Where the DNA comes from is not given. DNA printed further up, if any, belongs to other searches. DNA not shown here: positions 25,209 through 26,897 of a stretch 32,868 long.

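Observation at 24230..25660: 58-nt GC-rich repeat present once in intergenic DNA and once in-frame inside murC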

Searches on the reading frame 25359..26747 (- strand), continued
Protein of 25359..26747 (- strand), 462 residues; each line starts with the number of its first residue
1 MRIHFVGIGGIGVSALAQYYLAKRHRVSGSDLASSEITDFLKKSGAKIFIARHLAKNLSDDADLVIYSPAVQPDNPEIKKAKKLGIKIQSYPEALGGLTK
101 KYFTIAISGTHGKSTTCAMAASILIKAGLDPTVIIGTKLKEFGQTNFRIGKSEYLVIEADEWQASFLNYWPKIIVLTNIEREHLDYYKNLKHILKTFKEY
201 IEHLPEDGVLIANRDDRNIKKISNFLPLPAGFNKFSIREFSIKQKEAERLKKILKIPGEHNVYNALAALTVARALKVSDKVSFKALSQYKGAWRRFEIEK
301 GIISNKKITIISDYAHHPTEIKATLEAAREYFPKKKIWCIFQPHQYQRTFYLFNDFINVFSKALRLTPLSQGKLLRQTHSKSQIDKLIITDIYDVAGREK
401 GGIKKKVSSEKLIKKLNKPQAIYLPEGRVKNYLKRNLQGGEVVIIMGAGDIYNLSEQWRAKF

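Call 51: predict_structure(alignment_id=A1)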
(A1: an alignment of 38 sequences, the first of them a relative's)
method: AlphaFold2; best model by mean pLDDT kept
length: 462 residues; sequences in the alignment: 38
mean_pLDDT: 87.5   pTM: 0.84
mean pLDDT of the five models: 87.5, 86.9, 86.7, 86.0, 84.7
residues with pLDDT >= 90: 277; 70-90: 141; 50-70: 28; < 50: 16
segments of 3 or more residues with pLDDT < 50: 229-232, 369-379
pLDDT, mean of each block of 10 residues (from residue 1): 94 91 96 87 94 93 93 92 96 91 93 90 97 85 86 92 72 91 65 87 92 92 67 77 94 85 95 97 93 76 92 88 90 94 90 93 73 41 93 73 88 96 95 94 91 84 53
secondary structure, 60 per line:
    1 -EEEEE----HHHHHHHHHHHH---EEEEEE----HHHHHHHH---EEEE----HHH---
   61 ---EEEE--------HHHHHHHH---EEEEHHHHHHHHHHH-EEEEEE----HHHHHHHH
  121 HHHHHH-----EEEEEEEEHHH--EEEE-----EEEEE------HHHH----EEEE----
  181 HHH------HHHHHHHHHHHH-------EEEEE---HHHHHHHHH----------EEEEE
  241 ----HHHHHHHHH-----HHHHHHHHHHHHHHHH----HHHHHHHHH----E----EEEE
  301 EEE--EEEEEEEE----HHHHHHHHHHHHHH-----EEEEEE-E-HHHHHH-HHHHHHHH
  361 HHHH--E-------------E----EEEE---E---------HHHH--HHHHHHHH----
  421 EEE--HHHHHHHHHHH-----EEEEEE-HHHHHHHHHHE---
elements in order: E2-6 H11-22 E26-31 H36-43 E47-50 E64-67 H76-83 E87-90 H91-101 E103-108 H113-126 E132-139 E145-148 E154-158 H165-168 E173-176 H190-201 E209-213 H217-225 E236-240 H245-253 H259-274 H279-287 E297-303 E306-313 H318-331 E337-342 H346-351 H353-364 E386-389 H403-406 H409-416 E421-423 H426-436 E442-447 H449-458
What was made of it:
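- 25602..25658 (-): The net 57-nt (19-codon) insertion in murC, residues 364-382 (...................). It lies between helix 353-364 and strand 386-389 of the C-terminal domain. In the AlphaFold2 model, residues 369-379 have pLDDT below 50 while the whole protein averages 87.5 (call 51).
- Low-confidence loop: pLDDT below 50 only at residues 369-379 and 229-232 (call 51). The loop is predicted to be disordered (call 51).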

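Call 73: find_encoding_contigs(protein=P0037, flank=3000, max_places=1)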
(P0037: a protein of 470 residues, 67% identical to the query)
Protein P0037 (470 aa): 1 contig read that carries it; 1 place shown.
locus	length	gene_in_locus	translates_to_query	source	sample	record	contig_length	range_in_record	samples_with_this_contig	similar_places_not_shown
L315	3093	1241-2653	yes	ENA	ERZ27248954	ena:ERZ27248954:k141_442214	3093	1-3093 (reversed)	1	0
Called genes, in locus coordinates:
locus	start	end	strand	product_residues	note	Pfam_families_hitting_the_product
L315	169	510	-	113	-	-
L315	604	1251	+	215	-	PF02834:LigT_PEase, PF13563:2_5_RNA_ligase2 (faint)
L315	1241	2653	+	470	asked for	PF01225:Mur_ligase, PF08245:Mur_ligase_M, PF02875:Mur_ligase_C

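Call 74: find_encoding_contigs(protein=P0045, flank=3000, max_places=1)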
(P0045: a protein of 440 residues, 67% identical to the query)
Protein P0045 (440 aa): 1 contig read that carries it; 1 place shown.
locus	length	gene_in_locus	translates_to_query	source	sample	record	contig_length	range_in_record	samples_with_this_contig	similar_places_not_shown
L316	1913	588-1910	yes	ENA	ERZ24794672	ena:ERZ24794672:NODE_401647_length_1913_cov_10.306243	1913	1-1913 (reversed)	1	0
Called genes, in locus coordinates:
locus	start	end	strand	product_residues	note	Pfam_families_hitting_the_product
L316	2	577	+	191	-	?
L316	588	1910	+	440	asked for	PF01225:Mur_ligase, PF08245:Mur_ligase_M, PF02875:Mur_ligase_C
